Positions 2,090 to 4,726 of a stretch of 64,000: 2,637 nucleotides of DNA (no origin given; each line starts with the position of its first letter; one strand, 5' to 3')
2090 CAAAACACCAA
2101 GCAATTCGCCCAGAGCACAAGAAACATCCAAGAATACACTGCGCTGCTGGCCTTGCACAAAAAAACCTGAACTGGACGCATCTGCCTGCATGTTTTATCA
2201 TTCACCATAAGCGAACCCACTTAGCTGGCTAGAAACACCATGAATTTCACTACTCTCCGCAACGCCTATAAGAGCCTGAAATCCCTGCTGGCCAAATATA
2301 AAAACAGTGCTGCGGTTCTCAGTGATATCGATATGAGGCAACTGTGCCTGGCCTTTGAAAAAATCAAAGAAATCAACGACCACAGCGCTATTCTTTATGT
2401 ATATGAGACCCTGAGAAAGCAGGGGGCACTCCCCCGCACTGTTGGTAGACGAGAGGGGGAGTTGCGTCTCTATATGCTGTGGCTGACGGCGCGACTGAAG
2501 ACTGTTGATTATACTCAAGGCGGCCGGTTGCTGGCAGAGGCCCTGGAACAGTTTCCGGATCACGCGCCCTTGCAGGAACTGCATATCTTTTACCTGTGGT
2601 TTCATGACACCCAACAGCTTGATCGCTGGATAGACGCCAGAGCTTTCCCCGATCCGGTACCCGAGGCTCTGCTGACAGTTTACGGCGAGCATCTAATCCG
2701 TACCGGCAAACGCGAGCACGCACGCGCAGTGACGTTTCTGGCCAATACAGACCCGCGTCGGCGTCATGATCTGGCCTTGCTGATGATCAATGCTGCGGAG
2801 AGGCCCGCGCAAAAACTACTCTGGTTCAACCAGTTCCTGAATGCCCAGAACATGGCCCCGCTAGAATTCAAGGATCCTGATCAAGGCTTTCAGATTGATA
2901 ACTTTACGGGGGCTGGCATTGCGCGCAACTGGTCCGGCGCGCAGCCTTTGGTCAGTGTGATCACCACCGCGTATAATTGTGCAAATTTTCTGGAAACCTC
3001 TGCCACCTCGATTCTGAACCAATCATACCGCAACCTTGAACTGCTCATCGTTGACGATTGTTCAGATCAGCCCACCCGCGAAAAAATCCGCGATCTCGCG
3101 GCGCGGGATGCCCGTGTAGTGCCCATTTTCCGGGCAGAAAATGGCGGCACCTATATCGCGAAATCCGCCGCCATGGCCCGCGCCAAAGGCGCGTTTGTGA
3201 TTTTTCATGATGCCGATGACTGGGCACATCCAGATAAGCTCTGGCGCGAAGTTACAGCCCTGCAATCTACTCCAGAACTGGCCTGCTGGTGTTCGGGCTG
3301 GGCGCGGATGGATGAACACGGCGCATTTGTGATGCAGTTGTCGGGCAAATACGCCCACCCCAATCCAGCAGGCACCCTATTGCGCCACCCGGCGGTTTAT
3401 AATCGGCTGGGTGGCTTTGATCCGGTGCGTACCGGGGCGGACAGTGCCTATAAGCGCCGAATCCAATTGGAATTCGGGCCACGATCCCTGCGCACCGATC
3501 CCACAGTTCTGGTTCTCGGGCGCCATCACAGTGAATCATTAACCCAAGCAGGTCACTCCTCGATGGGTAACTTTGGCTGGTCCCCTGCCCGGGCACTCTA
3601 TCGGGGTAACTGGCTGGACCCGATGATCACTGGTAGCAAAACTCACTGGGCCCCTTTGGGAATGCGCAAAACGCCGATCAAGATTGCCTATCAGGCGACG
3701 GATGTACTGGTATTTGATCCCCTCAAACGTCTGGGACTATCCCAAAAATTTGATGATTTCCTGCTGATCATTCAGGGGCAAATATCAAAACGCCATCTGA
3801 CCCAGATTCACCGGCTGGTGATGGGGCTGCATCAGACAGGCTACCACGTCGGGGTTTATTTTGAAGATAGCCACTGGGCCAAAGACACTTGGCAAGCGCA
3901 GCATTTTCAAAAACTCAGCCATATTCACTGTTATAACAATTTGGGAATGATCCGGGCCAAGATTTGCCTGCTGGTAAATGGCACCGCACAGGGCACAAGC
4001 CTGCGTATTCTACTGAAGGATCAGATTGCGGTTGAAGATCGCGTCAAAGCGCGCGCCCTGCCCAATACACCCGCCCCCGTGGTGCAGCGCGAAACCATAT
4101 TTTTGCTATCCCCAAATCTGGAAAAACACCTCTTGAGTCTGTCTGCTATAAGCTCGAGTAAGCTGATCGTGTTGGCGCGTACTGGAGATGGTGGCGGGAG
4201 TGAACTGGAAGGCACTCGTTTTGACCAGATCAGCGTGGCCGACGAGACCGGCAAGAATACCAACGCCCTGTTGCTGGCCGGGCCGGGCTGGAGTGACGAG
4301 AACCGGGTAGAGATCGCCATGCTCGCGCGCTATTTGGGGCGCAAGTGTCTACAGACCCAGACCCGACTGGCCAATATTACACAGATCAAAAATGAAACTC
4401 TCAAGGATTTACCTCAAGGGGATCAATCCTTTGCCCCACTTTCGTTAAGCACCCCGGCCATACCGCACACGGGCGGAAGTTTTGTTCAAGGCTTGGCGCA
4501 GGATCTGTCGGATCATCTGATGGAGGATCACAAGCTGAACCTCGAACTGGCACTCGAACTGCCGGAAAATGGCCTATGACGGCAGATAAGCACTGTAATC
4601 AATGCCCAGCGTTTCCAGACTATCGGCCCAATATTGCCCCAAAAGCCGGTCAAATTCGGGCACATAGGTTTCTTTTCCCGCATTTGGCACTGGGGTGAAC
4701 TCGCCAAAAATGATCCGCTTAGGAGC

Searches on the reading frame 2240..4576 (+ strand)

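Call 36: search_protein_families(library=pfam, proteins=[window:2240-4576:+], max_evalue=0.00001)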
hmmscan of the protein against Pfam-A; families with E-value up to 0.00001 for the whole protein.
window:2240-4576:+ (779 aa): 2 families
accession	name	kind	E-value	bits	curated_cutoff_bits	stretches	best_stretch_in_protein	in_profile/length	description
PF00535.33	Glycos_transf_2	-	3.7e-25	89.2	23.3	1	239-368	1-130/168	Glycosyl transferase family 2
PF13641.12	Glyco_tranf_2_3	-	9.3e-10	39.3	27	1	236-413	2-175/230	Glycosyltransferase like family 2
